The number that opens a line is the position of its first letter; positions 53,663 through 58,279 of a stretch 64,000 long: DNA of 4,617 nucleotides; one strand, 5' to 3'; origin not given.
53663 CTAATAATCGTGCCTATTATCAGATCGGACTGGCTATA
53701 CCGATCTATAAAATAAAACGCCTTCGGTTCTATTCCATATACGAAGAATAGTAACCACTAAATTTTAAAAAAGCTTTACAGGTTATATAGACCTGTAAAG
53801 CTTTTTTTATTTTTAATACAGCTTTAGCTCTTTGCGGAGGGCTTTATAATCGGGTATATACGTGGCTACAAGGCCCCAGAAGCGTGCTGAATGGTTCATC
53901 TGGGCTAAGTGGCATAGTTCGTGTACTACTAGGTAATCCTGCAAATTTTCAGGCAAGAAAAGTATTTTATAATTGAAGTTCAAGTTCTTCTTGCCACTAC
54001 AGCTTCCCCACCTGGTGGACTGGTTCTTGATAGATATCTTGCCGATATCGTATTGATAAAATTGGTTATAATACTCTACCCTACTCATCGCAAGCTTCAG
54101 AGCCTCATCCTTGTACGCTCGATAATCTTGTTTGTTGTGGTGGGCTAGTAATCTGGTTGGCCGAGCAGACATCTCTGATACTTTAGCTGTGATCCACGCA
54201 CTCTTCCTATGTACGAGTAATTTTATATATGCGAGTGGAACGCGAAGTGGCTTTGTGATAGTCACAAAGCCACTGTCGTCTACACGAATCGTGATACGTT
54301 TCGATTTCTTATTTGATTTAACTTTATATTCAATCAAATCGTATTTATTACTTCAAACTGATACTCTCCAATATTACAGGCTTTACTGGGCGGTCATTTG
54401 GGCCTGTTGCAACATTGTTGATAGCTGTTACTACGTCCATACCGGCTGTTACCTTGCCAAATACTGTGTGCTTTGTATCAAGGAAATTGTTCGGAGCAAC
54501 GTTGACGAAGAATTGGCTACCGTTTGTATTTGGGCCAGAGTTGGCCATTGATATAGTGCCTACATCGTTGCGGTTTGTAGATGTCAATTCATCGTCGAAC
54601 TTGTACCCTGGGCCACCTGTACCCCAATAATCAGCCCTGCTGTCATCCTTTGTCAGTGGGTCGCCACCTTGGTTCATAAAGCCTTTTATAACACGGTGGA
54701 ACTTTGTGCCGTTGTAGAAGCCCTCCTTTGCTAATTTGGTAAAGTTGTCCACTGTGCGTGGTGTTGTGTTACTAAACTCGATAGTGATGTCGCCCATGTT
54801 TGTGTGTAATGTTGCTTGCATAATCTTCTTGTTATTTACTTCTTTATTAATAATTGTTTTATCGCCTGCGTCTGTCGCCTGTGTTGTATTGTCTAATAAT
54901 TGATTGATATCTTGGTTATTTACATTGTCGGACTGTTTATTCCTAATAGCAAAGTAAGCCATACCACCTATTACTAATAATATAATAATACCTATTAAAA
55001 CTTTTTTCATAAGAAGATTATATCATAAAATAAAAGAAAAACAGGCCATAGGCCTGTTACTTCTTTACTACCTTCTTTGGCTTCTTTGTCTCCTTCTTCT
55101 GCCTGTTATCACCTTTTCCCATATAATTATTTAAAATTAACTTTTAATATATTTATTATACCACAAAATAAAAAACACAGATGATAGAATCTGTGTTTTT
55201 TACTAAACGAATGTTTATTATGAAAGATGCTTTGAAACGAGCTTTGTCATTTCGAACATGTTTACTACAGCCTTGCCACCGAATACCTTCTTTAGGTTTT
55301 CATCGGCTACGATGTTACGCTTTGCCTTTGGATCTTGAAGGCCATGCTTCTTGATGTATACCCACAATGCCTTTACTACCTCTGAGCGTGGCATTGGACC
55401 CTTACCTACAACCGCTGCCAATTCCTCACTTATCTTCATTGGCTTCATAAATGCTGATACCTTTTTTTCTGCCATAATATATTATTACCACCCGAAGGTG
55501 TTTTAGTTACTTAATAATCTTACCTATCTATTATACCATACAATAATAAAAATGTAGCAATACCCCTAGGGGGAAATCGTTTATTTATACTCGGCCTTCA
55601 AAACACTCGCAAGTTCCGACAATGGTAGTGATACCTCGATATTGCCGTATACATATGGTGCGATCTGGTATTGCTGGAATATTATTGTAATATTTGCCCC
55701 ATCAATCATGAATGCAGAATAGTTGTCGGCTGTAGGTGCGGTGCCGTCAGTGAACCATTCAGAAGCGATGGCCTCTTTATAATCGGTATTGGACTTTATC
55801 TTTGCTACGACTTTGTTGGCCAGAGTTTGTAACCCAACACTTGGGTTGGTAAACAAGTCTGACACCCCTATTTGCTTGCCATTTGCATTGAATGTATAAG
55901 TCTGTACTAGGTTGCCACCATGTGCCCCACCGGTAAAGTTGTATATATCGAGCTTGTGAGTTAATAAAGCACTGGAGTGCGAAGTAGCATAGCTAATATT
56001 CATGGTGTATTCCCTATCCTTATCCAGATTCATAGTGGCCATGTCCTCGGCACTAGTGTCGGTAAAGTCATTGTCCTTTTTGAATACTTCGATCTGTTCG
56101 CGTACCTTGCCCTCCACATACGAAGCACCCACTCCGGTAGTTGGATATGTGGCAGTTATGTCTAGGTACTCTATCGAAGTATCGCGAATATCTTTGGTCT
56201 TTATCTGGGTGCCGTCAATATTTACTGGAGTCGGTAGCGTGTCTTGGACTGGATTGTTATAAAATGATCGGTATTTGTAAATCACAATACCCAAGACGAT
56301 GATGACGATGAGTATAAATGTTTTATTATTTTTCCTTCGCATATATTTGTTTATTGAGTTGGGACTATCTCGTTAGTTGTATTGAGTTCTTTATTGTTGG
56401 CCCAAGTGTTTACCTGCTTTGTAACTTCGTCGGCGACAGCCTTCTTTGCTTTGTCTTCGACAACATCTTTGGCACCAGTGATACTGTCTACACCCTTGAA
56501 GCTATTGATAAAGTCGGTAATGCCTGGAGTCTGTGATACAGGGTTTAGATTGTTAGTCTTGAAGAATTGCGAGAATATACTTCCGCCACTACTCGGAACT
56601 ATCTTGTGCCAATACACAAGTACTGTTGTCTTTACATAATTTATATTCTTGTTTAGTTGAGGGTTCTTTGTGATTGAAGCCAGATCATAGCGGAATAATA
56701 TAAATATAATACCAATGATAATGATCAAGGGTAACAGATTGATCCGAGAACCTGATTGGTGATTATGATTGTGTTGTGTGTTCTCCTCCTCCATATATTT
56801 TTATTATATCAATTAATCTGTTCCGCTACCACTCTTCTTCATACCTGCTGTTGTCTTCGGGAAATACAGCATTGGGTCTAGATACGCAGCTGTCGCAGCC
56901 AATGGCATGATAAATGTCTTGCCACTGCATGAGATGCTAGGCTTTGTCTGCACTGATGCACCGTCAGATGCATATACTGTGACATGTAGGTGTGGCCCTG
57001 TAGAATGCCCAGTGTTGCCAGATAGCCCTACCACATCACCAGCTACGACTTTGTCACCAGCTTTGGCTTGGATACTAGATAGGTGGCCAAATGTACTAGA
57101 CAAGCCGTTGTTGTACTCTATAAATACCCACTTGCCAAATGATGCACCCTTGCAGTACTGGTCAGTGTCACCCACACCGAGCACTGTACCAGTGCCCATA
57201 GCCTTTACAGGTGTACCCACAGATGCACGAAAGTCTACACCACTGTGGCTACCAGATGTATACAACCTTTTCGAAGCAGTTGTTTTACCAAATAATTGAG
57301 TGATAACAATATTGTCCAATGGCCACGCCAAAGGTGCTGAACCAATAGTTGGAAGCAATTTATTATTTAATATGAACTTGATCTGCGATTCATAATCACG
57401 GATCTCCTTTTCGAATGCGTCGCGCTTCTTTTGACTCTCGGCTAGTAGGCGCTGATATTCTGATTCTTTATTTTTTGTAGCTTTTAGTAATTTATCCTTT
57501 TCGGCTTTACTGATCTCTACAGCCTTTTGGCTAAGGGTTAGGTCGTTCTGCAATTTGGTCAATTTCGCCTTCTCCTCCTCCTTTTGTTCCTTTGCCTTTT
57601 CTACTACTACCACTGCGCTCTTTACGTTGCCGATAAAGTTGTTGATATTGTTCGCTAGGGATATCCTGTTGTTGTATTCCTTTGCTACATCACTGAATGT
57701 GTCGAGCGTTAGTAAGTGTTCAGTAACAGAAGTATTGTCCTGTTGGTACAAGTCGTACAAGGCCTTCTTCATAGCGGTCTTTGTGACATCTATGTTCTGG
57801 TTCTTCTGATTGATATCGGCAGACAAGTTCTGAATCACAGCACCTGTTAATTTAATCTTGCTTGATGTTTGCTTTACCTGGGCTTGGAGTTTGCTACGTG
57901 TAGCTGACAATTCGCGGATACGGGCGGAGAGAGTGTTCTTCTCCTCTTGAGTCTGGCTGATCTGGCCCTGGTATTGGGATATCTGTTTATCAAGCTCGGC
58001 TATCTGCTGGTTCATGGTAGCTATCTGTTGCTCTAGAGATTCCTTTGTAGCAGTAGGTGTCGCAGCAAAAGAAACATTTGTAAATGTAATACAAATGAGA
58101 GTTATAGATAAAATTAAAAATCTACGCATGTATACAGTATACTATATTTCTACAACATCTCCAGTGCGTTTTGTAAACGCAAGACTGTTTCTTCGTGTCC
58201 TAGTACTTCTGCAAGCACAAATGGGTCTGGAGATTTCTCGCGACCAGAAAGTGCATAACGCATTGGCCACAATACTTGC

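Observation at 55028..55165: Stand-alone 21-codon lysine-rich micro-gene (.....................) with its own promoter and terminator; possible bTHX-like ribosomal microprotein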

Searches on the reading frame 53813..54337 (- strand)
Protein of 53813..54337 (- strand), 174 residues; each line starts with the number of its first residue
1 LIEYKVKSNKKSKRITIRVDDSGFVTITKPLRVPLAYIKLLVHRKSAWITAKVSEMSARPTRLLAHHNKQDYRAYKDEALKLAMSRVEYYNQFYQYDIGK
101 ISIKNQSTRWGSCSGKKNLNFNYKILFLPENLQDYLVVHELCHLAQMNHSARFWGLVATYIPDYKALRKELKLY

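Call 11: search_protein_families(library=pfam, proteins=[window:53813-54337:-])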
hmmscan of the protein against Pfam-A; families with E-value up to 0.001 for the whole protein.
window:53813-54337:- (174 aa): 1 family
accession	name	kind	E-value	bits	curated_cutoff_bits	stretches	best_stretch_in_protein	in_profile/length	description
PF01863.23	YgjP-like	-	1.1e-42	146.8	26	2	69-172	102-205/207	YgjP-like, metallopeptidase domain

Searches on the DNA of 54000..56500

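Call 5: search_rna_families(source=window, start=54000, end=56500, threshold=evalue, max_evalue=10)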
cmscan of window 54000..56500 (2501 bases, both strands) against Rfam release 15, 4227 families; matches with E-value up to 10: 7.
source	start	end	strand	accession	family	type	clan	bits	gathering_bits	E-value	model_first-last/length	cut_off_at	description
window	55145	55202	+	RF02891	AgrB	Gene; antisense;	-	22.4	40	0.95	1-84/84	no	ArsR-gov region gene B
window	55168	55245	-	RF02057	STnc40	Gene; sRNA;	-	19.4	45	4.3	1-70/70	no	Salmonella enterica sRNA STnc40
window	55169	55254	-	RF00370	sroD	Gene; sRNA;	-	17.3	50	4.1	1-86/86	no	sroD RNA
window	54415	54457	+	RF03031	ssnA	Cis-reg;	-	17.2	37.3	0.44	1-48/48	no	ssnA RNA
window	55375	55466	-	RF01929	bxd_1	Gene; lncRNA;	-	16.4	75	1.5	1-86/86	no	Bithoraxoid conserved region 1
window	56361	56414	+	RF01890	lincRNA-p21_2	Gene; lncRNA;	-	15.9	70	9.1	1-52/52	no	LincRNA-p21 conserved region 2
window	55167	55237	-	RF02377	SurA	Gene; sRNA;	-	13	100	2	1-279/279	no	SurA sRNA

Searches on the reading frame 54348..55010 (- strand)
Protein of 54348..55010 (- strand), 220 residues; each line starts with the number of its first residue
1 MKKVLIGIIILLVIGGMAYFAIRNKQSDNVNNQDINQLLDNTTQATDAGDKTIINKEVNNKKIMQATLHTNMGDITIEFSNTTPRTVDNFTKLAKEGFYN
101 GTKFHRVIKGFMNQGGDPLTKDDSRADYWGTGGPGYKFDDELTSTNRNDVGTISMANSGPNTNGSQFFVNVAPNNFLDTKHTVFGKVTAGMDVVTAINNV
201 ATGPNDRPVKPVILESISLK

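Call 11: search_protein_families(library=pfam, proteins=[window:54348-55010:-])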
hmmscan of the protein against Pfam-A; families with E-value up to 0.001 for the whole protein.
window:54348-55010:- (220 aa): 1 family
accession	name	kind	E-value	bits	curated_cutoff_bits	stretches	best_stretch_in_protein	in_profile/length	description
PF00160.26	Pro_isomerase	-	4.1e-49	167.3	21.7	1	67-217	3-157/159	Cyclophilin type peptidyl-prolyl cis-trans isomerase/CLD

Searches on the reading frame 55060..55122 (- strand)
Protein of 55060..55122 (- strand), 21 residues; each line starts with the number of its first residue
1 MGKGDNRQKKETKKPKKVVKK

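Call 4: search_protein_families(library=pfam, proteins=[window:55060-55122:-], max_evalue=10)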
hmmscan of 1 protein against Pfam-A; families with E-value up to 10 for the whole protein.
seq(21 aa): 0 families

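Call 16: search_protein_families(library=ncbifam, proteins=[window:55060-55122:-], max_evalue=10)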
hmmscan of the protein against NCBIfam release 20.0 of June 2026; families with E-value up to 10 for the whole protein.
seq(21 aa): 0 families

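Call 17: search_solved_structures(query=window:55060-55122:-, max_evalue=10, show_alignments=3)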
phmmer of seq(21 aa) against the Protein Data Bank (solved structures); distinct sequences matched with E-value up to 10: 0.

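Call 38: search_solved_structures(query=A1, max_evalue=10, show_alignments=5)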
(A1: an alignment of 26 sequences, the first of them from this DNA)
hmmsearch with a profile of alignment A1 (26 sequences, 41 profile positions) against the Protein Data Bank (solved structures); distinct sequences matched with E-value up to 10: 0.

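Call 98: search_protein_families(library=phrogs, proteins=[window:55060-55122:-], max_evalue=10)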
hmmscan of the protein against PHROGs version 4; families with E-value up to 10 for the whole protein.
seq(21 aa): 0 families

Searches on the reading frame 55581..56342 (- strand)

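Call 11: search_protein_families(library=pfam, proteins=[window:55581-56342:-])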
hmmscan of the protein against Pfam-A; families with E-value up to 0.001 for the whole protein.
window:55581-56342:- (253 aa): 2 families
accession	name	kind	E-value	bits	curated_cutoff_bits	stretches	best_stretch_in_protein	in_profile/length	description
PF11738.13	DUF3298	-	8.7e-15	55.9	24.1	1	161-242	1-84/84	Protein of unknown function (DUF3298)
PF13739.11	PdaC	-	1.1e-05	26.9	29.1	1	58-142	6-93/95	Deacetylase PdaC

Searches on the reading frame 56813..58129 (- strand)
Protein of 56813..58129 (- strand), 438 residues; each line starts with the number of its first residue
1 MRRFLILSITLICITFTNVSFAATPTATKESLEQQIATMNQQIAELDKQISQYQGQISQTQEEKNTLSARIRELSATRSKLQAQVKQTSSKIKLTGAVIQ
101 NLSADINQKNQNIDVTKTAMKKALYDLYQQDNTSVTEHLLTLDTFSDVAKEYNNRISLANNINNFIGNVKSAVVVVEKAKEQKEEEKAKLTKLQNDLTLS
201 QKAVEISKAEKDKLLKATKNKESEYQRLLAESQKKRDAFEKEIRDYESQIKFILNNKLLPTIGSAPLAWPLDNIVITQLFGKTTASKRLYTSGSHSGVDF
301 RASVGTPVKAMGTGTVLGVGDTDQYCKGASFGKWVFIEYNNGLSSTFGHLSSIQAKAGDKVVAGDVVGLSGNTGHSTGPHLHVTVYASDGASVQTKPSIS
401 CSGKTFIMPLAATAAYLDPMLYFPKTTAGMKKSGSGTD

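Call 11: search_protein_families(library=pfam, proteins=[window:56813-58129:-])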
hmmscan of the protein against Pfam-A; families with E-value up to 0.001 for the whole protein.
window:56813-58129:- (438 aa): 5 families
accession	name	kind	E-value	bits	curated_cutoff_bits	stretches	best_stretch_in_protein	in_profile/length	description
PF01551.29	Peptidase_M23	-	2.1e-24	86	28.7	1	294-387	2-89/96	Peptidase family M23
PF03961.19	FapA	-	6.7e-06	26.3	31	1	19-117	145-260/272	Flagellar Assembly Protein A beta solenoid domain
PF15742.10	DUF4686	-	0.0002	21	31.3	1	19-155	143-278/384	Domain of unknown function (DUF4686)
PF02403.27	Seryl_tRNA_N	-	0.00028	21.5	28.2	1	25-113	11-104/108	Seryl-tRNA synthetase N-terminal domain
PF11932.13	DUF3450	-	0.00037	20.3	32.6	1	27-130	9-108/241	Protein of unknown function (DUF3450)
